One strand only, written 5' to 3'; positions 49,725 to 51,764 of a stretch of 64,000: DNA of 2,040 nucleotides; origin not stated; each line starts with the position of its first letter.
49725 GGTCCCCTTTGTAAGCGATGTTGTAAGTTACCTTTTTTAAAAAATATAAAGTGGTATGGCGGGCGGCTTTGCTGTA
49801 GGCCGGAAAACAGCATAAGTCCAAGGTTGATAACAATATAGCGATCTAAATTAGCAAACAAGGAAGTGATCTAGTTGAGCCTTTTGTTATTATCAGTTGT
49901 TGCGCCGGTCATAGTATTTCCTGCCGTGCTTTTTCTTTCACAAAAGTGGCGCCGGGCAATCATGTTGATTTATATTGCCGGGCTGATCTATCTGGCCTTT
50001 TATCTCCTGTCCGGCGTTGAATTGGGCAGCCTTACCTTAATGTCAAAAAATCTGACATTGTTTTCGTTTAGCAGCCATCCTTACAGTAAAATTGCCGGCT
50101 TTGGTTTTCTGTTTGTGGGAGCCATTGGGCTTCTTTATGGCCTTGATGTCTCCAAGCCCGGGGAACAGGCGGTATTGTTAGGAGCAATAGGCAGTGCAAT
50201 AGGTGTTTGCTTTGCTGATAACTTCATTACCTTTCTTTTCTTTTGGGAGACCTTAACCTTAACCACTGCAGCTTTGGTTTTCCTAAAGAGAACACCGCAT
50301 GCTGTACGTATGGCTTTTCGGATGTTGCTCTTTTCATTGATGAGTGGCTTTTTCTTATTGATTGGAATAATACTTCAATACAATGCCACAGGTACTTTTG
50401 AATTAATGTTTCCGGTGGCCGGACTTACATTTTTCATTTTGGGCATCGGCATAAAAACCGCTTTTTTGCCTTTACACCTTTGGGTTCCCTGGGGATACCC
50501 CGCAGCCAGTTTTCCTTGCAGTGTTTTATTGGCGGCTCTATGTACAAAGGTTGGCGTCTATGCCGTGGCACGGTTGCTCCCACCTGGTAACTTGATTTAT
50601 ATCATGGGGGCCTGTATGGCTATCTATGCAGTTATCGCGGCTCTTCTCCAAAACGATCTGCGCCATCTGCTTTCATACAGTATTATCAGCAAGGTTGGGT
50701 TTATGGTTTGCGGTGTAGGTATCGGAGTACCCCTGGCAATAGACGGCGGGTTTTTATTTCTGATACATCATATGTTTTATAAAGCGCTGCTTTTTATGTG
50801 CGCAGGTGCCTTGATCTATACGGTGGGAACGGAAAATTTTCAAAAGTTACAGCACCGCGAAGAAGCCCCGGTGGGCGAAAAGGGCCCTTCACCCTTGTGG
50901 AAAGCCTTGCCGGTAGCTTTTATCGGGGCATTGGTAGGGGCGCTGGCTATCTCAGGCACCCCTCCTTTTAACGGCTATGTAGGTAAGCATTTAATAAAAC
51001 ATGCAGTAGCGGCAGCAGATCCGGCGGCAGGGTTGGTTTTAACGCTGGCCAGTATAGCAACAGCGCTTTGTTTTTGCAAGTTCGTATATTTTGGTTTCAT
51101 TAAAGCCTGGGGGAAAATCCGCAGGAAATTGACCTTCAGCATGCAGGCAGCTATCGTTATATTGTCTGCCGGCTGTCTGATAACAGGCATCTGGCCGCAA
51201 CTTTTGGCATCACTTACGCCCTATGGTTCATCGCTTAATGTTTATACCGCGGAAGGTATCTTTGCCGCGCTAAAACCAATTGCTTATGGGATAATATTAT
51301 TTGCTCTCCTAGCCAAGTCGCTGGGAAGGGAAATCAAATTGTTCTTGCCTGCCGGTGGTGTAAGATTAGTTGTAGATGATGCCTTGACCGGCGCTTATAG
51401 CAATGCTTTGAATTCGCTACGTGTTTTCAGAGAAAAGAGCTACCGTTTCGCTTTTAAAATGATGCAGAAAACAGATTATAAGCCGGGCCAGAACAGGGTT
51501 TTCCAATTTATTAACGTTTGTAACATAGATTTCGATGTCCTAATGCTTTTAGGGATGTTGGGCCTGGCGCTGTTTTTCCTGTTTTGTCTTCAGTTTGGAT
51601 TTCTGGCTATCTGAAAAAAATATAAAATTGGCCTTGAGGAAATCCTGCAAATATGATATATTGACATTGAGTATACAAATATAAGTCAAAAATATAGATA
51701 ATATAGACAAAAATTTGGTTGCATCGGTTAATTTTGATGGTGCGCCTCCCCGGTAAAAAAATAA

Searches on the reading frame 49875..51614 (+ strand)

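Call 87: search_protein_families(library=pfam, proteins=[window:49875-51614:+], max_evalue=0.00001)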
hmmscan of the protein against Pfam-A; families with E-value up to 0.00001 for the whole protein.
window:49875-51614:+ (579 aa): 1 family
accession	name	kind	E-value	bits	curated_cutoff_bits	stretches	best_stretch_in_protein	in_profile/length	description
PF00361.26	Proton_antipo_M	-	6.9e-37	127.7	21.5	1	114-392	1-290/294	NADH:quinone oxidoreductase/Mrp antiporter, TM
